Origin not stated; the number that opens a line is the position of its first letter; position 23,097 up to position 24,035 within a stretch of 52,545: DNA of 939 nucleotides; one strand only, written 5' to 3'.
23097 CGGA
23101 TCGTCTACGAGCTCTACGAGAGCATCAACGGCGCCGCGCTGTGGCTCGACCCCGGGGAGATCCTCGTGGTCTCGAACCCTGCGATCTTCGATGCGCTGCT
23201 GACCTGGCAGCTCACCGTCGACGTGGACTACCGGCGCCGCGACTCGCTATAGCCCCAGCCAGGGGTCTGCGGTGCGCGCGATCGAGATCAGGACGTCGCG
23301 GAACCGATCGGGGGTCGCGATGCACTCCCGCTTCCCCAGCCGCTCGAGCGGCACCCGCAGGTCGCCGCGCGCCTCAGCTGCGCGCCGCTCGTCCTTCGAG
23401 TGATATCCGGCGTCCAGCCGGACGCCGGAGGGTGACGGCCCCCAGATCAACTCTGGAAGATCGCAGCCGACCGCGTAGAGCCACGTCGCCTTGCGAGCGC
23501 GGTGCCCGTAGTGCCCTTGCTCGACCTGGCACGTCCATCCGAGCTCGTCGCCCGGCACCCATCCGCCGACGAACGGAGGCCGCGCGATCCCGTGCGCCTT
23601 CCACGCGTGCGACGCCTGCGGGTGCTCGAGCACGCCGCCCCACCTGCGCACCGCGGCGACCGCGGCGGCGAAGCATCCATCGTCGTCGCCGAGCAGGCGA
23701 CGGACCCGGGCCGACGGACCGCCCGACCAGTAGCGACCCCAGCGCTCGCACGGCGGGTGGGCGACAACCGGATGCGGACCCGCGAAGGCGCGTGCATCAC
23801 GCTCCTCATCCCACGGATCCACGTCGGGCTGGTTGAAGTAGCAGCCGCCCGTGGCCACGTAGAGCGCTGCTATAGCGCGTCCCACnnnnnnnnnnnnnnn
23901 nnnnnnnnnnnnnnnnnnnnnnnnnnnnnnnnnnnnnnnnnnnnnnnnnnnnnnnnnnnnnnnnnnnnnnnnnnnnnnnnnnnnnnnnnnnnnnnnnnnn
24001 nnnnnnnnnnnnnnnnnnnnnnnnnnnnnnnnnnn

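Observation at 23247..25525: Nucleotide-centred operon segment: ThyX, a stand-alone YpsA-type SLOG protein and a minimal PPC-motif protein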

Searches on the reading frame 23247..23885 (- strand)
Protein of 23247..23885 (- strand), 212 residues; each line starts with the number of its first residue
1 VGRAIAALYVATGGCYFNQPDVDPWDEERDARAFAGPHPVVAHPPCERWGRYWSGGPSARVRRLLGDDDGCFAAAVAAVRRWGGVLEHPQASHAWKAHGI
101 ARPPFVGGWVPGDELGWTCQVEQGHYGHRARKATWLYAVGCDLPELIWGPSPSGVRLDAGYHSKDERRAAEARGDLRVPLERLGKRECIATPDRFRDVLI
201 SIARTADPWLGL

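Call 6: search_protein_families(library=pfam, proteins=[window:23247-23885:-], max_evalue=1)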
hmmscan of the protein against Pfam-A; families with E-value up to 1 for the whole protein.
window:23247-23885:- (212 aa): 0 families

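Call 7: search_protein_families(library=phrogs, proteins=[window:23247-23885:-], max_evalue=0.1)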
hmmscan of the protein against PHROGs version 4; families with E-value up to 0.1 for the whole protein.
window:23247-23885:- (212 aa): 1 family
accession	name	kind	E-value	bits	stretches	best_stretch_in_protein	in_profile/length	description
phrog_12600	-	unknown function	2.2e-64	217.6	1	3-207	2-195/203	-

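Call 8: search_protein_families(library=ncbifam, proteins=[window:23247-23885:-], max_evalue=1)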
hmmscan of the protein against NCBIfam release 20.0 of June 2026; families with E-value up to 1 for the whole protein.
window:23247-23885:- (212 aa): 0 families

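Call 9: search_protein_families(library=padloc, proteins=[window:23247-23885:-], max_evalue=1)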
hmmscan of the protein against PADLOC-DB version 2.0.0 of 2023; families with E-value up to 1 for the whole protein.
window:23247-23885:- (212 aa): 0 families

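Call 10: search_solved_structures(query=window:23247-23885:-, max_evalue=10, show_alignments=3)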
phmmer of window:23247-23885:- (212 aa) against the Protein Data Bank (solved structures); distinct sequences matched with E-value up to 10: 0.

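Call 13: find_homologous_proteins(query=window:23247-23885:-)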
Query window:23247-23885:- (212 aa): 8000 proteins with E <= 0.001 among 8000 candidates; the best 120 are listed.
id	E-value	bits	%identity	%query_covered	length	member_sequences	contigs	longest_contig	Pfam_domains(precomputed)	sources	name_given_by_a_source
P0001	3.6e-145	500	100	100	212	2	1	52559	-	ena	-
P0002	1.0e-99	351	75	97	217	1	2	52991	-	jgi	jgi:hypothetical protein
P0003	7.7e-95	335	72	95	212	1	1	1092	-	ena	-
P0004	3.4e-92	326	71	95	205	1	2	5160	-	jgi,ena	jgi:hypothetical protein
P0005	1.9e-91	324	72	95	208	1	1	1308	-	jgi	jgi:hypothetical protein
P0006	9.0e-91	322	72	95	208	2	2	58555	-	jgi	jgi:hypothetical protein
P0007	9.3e-91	322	71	97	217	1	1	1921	-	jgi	jgi:hypothetical protein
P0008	6.1e-90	319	71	97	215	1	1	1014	-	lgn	-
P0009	7.1e-90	319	70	95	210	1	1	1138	-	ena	-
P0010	1.1e-89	318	71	94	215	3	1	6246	-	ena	-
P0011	1.4e-89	318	70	95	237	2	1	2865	-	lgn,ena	-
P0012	1.6e-89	317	72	94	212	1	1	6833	-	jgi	jgi:hypothetical protein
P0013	2.0e-89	317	70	95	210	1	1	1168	-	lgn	-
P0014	2.3e-89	317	68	96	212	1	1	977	-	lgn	-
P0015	2.3e-89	317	69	96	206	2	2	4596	-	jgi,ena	jgi:hypothetical protein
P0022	1.5e-88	314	69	94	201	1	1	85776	-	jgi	jgi:hypothetical protein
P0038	7.4e-88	312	70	96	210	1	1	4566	-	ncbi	-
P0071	8.9e-87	308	68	96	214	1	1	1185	-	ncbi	-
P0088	3.0e-86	307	68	95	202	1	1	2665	-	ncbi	-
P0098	4.3e-86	306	66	95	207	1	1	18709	-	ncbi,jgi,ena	ncbi:MAG: hypothetical protein WCO19_01935 [Candidatus Saccharibacteria bacterium]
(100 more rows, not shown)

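Call 18: search_dna_similar(query=window:23247-23885:-, collection=phages, mode=protein, max_rows=40)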
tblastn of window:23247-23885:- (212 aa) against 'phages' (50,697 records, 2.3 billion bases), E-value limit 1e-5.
Records with a match: 13; places in all: 13; records where one place covers at least 80% of the query: 11.
Best place of each record, by identity: <60% 13.
By first word of the organism name: Pseudomonas 6; Caulobacter 2; Ralstonia 1; Caudoviricetes 1; Tortoise 1; Xanthomonas 1; Rhodobacter 1.
By host as written in the record: Pseudomonas aeruginosa PA14 3; Pseudomonas aeruginosa UVA4 2; Caulobacter vibrioides CB15 2; Ralstonia pseudosolanacearum NdE 1; - 1; Gopherus morafkai 1; Pseudomonas aeruginosa LRJ32 1; Xanthomonas campestris pv. campestris SU1 1; and 1 more.
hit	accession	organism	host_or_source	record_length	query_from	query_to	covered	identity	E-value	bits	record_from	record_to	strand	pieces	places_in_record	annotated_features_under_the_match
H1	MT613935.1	Pseudomonas phage Persinger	Pseudomonas aeruginosa UVA4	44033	5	206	95%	57.1%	1e-58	204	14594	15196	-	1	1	hypothetical protein (x2)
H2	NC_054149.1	Pseudomonas phage Persinger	Pseudomonas aeruginosa UVA4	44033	5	206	95%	57.1%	1e-58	204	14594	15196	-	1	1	hypothetical protein | ParB-like partition protein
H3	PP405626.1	Ralstonia phage PQ43W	Ralstonia pseudosolanacearum NdE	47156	3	204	95%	47.1%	5e-40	150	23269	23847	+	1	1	none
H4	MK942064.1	Caulobacter phage Jess A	Caulobacter vibrioides CB15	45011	1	205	97%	41.1%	3e-36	139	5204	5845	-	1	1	hypothetical protein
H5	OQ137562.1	Caulobacter phage RapA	Caulobacter vibrioides CB15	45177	1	205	97%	41.1%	3e-36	139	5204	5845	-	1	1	RapA_gp005c: hypothetical protein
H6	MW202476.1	Caudoviricetes sp.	Manatee Spring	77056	4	208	97%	38.1%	2e-21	97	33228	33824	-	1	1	DNA N-6-adenine-methyltransferase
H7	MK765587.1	Tortoise microvirus 37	Gopherus morafkai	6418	2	205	96%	35.6%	1e-19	92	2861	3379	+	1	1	hypothetical protein (x2)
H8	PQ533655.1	Pseudomonas phage Doze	Pseudomonas aeruginosa PA14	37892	5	204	94%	35.0%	6e-17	84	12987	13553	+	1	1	hypothetical protein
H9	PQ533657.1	Pseudomonas phage Frizzy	Pseudomonas aeruginosa PA14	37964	5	204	94%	35.0%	6e-17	84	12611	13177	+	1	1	hypothetical protein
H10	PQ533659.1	Pseudomonas phage Meadow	Pseudomonas aeruginosa PA14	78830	5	204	94%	35.0%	6e-17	84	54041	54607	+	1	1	hypothetical protein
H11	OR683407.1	Pseudomonas phage Meltemi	Pseudomonas aeruginosa LRJ32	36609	5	204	94%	34.5%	6e-16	81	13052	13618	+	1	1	hypothetical protein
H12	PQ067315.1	Xanthomonas phage fSU1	Xanthomonas campestris pv. campestris ...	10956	5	146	67%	43.0%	9e-21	95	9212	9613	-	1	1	hypothetical protein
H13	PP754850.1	Rhodobacter phage Ebor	Rhodobacter capsulatus SB 1003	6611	2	137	64%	36.0%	4e-9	61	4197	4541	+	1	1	putative DNA methylase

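Call 21: get_annotated_region(hit=H2, flank=4000)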
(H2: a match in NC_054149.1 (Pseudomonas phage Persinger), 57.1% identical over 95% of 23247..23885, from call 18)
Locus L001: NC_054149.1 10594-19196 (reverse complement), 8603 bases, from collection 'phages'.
description: Pseudomonas phage Persinger, complete genome.
organism: Pseudomonas phage Persinger (NCBI taxid 2749430)
taxonomy: Viruses; Duplodnaviria; Heunggongvirae; Uroviricota; Caudoviricetes; Harrisonburgvirus; Harrisonburgvirus persinger
host: Pseudomonas aeruginosa UVA4; source: compost; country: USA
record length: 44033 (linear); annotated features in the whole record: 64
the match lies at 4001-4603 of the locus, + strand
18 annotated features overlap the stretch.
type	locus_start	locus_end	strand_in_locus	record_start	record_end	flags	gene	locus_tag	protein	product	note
CDS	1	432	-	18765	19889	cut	-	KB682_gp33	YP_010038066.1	exonuclease VIII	gp34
CDS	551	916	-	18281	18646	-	-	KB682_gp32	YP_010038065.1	hypothetical protein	gp35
CDS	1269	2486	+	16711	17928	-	-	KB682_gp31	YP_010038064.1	DNA helicase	gp36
CDS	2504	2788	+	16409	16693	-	-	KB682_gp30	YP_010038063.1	hypothetical protein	gp37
CDS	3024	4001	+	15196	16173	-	-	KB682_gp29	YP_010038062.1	ParB-like partition protein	gp39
CDS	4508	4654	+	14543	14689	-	-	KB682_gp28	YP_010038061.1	hypothetical protein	gp40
CDS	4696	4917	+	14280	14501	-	-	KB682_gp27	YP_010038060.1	hypothetical protein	gp41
CDS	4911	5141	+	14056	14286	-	-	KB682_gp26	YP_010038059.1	hypothetical protein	gp42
CDS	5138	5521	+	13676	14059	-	-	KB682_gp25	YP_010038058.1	endonuclease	gp43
CDS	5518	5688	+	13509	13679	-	-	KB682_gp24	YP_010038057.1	hypothetical protein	gp44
CDS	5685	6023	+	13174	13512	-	-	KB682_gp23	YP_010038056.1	hypothetical protein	gp45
CDS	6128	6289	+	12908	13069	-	-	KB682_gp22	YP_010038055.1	hypothetical protein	gp46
CDS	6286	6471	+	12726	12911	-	-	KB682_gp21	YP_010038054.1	hypothetical protein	gp47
CDS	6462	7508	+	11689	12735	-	-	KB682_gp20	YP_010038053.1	hypothetical protein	gp48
CDS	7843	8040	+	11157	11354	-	-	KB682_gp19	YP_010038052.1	hypothetical protein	gp49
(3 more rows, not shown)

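Call 22: get_annotated_region(hit=H13, flank=4000)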
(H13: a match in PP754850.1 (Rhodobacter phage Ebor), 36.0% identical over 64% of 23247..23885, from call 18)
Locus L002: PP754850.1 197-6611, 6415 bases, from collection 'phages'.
description: Rhodobacter phage Ebor, complete genome.
organism: Rhodobacter phage Ebor (NCBI taxid 3144506)
taxonomy: Viruses; Monodnaviria; Sangervirae; Phixviricota; Malgrandaviricetes; Petitvirales; Microviridae
host: Rhodobacter capsulatus SB 1003; source: -; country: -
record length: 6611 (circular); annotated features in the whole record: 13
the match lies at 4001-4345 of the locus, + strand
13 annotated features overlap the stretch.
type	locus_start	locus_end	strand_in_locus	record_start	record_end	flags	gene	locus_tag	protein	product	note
misc_feature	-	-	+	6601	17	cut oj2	-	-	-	-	XerCD dif motif, attachment site attP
CDS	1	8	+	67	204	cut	-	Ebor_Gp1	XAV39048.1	hypothetical protein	putative membrane protein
CDS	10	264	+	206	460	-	-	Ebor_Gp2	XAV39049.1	hypothetical protein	-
CDS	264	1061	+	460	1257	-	-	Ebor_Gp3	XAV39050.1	DNA pilot protein VP2/H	-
misc_feature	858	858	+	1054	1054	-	-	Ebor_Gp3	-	-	prophage in DE442 lysogen = T; amino acid replacement L199F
CDS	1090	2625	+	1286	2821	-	-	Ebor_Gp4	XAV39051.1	major capsid protein VP1/F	-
misc_feature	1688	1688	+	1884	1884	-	-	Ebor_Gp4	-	-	prophage in DE442 lysogen = A; amino acid replacement Y200S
CDS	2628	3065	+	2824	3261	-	-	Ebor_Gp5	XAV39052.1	hypothetical protein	-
CDS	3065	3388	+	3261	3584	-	-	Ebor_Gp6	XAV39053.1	hypothetical protein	-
CDS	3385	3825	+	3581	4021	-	-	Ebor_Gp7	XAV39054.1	peptidoglycan hydrolytic enzyme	peptidoglycan hydrolytic enzyme; experimentaly verified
CDS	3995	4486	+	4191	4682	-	-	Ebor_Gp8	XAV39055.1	putative DNA methylase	-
CDS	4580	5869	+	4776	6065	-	-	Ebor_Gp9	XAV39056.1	replication initiation protein VP4/A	-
CDS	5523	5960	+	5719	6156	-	-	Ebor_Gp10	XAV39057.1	putative bifunctional structural protein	putative bifunctional structural protein, MS verified presence in the virion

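Call 25: predict_structure(alignment_id=A1)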
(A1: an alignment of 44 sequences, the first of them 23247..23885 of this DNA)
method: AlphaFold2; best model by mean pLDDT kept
length: 212 residues; sequences in the alignment: 44
mean_pLDDT: 84.4   pTM: 0.82
mean pLDDT of the five models: 84.4, 84.2, 83.5, 81.7, 81.2
residues with pLDDT >= 90: 118; 70-90: 50; 50-70: 44; < 50: 0
segments of 3 or more residues with pLDDT < 50: none
pLDDT, mean of each block of 10 residues (from residue 1): 89 95 96 96 79 53 66 95 95 90 94 97 89 93 91 67 65 69 75 96 90 54
secondary structure, 60 per line:
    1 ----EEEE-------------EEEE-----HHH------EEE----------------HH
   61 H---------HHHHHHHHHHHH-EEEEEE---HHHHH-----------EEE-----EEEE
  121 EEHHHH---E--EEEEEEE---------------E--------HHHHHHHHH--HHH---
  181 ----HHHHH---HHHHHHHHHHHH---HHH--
elements in order: E5-8 E22-25 E40-42 H71-82 E84-89 H93-97 E109-111 E117-122 H123-126 E133-139 H164-172 H185-189 H193-204

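Call 27: search_protein_representatives(alignment_id=A1)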
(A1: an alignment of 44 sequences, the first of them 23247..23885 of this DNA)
Query: 44 sequences, 208 profile positions. Proteins with E-value up to 0.001 (for the whole library): 2395; up to 1e-10: 1696; up to 1e-30: 478. The best 150 are listed.
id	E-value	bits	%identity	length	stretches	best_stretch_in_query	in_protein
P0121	1.6e-96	337.9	-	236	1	2-200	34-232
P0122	2.9e-93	327.3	-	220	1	1-206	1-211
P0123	1.4e-92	325.1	-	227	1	1-203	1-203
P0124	8.6e-90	316.0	-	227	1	2-204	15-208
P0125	4.4e-89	313.7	-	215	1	1-203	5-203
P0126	7.7e-82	290.0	-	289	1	1-200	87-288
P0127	1.3e-79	282.7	-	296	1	1-202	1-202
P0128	1.7e-79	282.3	-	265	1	1-204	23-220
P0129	1.0e-78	279.8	-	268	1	1-204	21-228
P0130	5.0e-78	277.5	-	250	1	1-167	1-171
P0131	2.8e-77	275.1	-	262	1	1-202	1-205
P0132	3.1e-77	274.9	-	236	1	2-161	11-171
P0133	5.0e-77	274.3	-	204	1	1-204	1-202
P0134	3.4e-76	271.6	-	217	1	2-204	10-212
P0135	1.4e-75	269.5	-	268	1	1-204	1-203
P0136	3.7e-75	268.2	-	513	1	1-203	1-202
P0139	4.5e-72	258.1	-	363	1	1-204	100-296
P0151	1.9e-66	239.7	-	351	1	1-202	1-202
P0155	1.6e-65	236.7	-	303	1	1-200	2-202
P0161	5.1e-64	231.8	-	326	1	1-205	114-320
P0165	1.3e-63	230.4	-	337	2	2-156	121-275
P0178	1.3e-61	223.9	-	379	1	2-203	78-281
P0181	3.6e-61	222.5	-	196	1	1-202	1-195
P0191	1.7e-59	217.0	-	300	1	1-205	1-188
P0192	3.0e-59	216.2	-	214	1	1-203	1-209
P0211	1.6e-57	210.5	-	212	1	1-203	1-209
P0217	1.5e-56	207.4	-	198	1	1-203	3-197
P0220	3.9e-56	206.0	-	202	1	1-202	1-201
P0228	1.7e-55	203.9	-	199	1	1-203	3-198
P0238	9.4e-55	201.5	-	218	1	1-205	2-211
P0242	1.7e-54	200.7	-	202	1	1-201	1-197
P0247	3.5e-54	199.7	-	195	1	1-202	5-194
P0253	2.1e-53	197.1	-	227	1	1-203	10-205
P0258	5.4e-53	195.8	-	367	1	2-203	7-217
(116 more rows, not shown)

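Call 28: fold_search(model_id=the predicted structure, library=pdb)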
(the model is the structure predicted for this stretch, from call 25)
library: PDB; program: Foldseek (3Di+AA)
matches with E <= 10: 216; with E <= 0.001: 0
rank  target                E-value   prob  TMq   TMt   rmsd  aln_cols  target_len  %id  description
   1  3ubt_A                4.1e-03  0.87  0.34  0.25   7.2       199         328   10  Crystal Structure of C71S Mutant of DNA Cytosine-5 Methyltransferase M.HaeIII Bound to DNA (released 2012-10-03)
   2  7v0e_B                1.7e-02  0.69  0.34  0.28   8.7       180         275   12  Crystal structure of the macro-oligomeric form of DNMT3B methyltransferase domain. (released 2022-06-22)
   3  2uz4_A                1.9e-02  0.85  0.39  0.27   6.3       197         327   11  HhaI DNA methyltransferase R165N mutant complex with 13mer GCGC-GMGC oligonucleotide and SAH (released 2008-06-03)
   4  4ft4_A                2.1e-02  0.54  0.28  0.10   8.0       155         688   13  crystal structure of Zea mays ZMET2 in complex H3(1-32)K9me2 peptide and SAH (released 2012-10-17)
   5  2z6a_A                2.4e-02  0.75  0.37  0.26   6.4       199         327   11  S-Adenosyl-L-methionine-Dependent Methyl Transfer: Observable Precatalytic Intermediates during DNA Cytosine Methylati (released 2007-08-21)
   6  6w8v_A                2.4e-02  0.60  0.35  0.11   6.3       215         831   12  Crystal structure of mouse DNMT1 in complex with ACG DNA (released 2020-07-08)
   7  9k2x_B                2.6e-02  0.77  0.37  0.10   5.8       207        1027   11  Cryo-EM structure of USP7:DNMT1 complex; open conformation (released 2025-06-25)
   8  9k2w_B                2.6e-02  0.77  0.37  0.10   6.0       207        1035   12  Cryo-EM structure of USP7:DNMT1 complex; closed conformation (released 2025-06-25)
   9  3pt6_A                3.1e-02  0.69  0.36  0.11   6.6       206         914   12  Crystal structure of mouse DNMT1(650-1602) in complex with DNA (released 2010-12-29)
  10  2uyc_A                3.6e-02  0.77  0.39  0.27   6.3       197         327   11  HhaI DNA methyltransferase R163N mutant complex with 13mer GCGC-GMGC oligonucleotide and SAH (released 2008-05-27)
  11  2z6u_A                3.8e-02  0.75  0.39  0.27   6.3       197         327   11  Ternary structure of the Glu119Ala M.HhaI, C5-Cytosine DNA methyltransferase, with unmodified DNA and AdoHcy (released 2007-11-20)
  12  9baq_A                3.8e-02  0.44  0.37  0.10  10.9       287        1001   14  CryoEM structure of DIM2-HP1-H3K9me3-DNA complex (released 2024-07-24)
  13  6w8v_B                4.1e-02  0.41  0.32  0.10   6.9       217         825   10  Crystal structure of mouse DNMT1 in complex with ACG DNA (released 2020-07-08)
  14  2i9k_A                4.6e-02  0.72  0.38  0.27   6.4       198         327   11  Engineered Extrahelical Base Destabilization Enhances Sequence Discrimination of DNA Methyltransferase M.HhaI (released 2006-10-10)
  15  3pt6_B                4.6e-02  0.60  0.37  0.11   6.1       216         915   12  Crystal structure of mouse DNMT1(650-1602) in complex with DNA (released 2010-12-29)
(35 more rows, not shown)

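Call 29: search_protein_families(library=pfam, proteins=[P0136, P0139, P0151, P0178, P0258, P0161, P0165, P0127, P0155, P0191], max_evalue=0.01)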
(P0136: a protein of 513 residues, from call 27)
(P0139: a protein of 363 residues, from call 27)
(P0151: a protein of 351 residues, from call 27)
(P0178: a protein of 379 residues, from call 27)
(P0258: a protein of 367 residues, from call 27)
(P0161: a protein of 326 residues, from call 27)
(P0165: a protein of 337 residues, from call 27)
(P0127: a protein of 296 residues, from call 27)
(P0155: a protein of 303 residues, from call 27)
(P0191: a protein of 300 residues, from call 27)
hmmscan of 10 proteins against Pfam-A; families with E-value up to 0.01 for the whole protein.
P0136 (513 aa): 1 family
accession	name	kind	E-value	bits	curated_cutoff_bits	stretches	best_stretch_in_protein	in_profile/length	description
PF00293.34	NUDIX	-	5.8e-13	49.5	21.1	1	385-506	5-133/134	NUDIX domain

P0139 (363 aa): 0 families

P0151 (351 aa): 0 families

P0178 (379 aa): 0 families

P0258 (367 aa): 0 families

P0161 (326 aa): 0 families

P0165 (337 aa): 4 families
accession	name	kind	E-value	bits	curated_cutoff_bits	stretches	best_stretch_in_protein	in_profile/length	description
PF00583.31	Acetyltransf_1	-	1.9e-07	31.8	20.7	1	43-96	36-91/116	Acetyltransferase (GNAT) family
PF13508.13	Acetyltransf_7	-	1e-06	29.4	27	1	43-92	6-55/84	Acetyltransferase (GNAT) domain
PF13880.12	Acetyltransf_13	-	0.00035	20.8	22.8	1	71-93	11-33/69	ESCO1/2 acetyl-transferase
PF13673.13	Acetyltransf_10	-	0.005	17.3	23.6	1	43-96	34-83/128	Acetyltransferase (GNAT) domain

P0127 (296 aa): 0 families

P0155 (303 aa): 0 families

P0191 (300 aa): 0 families

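Call 30: search_solved_structures(query=A1, max_evalue=10, show_alignments=3)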
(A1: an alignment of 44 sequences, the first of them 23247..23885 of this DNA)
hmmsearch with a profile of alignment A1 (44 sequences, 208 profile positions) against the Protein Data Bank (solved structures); distinct sequences matched with E-value up to 10: 0.

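Call 31: find_encoding_contigs(protein=P0022, flank=6000, max_places=2)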
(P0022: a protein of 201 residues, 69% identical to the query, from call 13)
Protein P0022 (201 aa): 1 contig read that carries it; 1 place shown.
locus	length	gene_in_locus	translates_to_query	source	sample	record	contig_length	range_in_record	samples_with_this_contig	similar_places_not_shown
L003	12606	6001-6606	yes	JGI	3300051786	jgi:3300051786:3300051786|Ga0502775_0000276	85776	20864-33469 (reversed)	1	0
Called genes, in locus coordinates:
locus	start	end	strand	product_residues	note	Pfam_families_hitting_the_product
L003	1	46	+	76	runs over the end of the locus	-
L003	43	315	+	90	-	-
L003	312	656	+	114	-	-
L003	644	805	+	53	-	-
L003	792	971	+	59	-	-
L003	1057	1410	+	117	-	-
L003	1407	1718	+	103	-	-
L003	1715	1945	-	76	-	-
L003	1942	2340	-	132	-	PF01981:PTH2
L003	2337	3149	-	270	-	PF14243:R2K_3, PF18299:R2K_2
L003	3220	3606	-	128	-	-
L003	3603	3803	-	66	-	-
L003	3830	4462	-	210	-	-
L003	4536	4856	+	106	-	-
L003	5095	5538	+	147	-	-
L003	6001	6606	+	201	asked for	-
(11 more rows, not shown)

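Call 32: find_encoding_contigs(protein=P0006, flank=6000, max_places=2)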
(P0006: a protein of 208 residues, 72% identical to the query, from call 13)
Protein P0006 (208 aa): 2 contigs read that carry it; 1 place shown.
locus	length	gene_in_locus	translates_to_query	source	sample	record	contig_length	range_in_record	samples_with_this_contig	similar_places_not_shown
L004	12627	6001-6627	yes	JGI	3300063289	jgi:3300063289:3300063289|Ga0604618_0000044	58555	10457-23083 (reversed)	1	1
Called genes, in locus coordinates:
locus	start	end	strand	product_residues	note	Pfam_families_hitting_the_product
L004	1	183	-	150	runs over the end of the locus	-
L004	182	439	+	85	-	PF13560:HTH_31, PF01381:HTH_3, PF13443:HTH_26 (weak)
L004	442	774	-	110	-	-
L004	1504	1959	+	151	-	-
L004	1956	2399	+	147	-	PF10686:YAcAr (weak)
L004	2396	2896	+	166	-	PF24963:DUF7768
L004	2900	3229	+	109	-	PF01844:HNH, PF14279:HNH_5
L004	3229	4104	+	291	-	PF09524:Phg_2220_C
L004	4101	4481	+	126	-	-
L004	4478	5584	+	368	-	PF03796:DnaB_C, PF13481:AAA_25 (weak)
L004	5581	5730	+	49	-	-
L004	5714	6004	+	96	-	-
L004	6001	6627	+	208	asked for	-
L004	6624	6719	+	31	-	-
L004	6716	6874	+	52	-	-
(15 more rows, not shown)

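Call 33: find_related_loci(query=A1, collection=viral_contigs, flank=6000)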
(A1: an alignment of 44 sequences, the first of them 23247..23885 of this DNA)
Query A1 (212 aa) in viral_contigs; peptide patterns used: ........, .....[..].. (x = any residue, [..] = any of these).
359 stretches matched a pattern; 284 encode a relative of the query (tblastn E <= 1e-3); the best 80 are kept; 80 distinct loci.
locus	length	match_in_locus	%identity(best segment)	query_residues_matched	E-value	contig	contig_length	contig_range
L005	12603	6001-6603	67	5-208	2e-84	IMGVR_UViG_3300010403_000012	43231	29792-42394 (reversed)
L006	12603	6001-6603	69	5-206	1e-83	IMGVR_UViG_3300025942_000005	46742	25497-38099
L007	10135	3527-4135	68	2-206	3e-83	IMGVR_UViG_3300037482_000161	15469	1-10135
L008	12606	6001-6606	68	2-206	4e-83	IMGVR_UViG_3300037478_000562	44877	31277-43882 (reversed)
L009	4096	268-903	65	5-210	8e-83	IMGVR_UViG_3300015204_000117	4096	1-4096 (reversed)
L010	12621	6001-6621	67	5-208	2e-82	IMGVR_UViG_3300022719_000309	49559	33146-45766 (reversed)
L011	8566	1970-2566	67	5-206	7e-82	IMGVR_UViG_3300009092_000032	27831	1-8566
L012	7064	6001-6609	66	5-206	5e-82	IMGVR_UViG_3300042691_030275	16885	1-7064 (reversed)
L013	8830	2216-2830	67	5-205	2e-81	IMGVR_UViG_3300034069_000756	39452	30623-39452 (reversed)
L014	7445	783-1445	62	5-207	2e-80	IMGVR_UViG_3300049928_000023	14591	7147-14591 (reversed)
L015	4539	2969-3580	64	4-206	8e-79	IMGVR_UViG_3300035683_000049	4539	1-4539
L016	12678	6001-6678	60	5-208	1e-78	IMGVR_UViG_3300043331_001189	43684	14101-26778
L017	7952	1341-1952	65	2-206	2e-78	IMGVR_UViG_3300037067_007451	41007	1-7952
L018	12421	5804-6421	65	5-212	3e-78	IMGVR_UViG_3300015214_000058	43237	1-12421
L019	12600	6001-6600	62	5-206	3e-78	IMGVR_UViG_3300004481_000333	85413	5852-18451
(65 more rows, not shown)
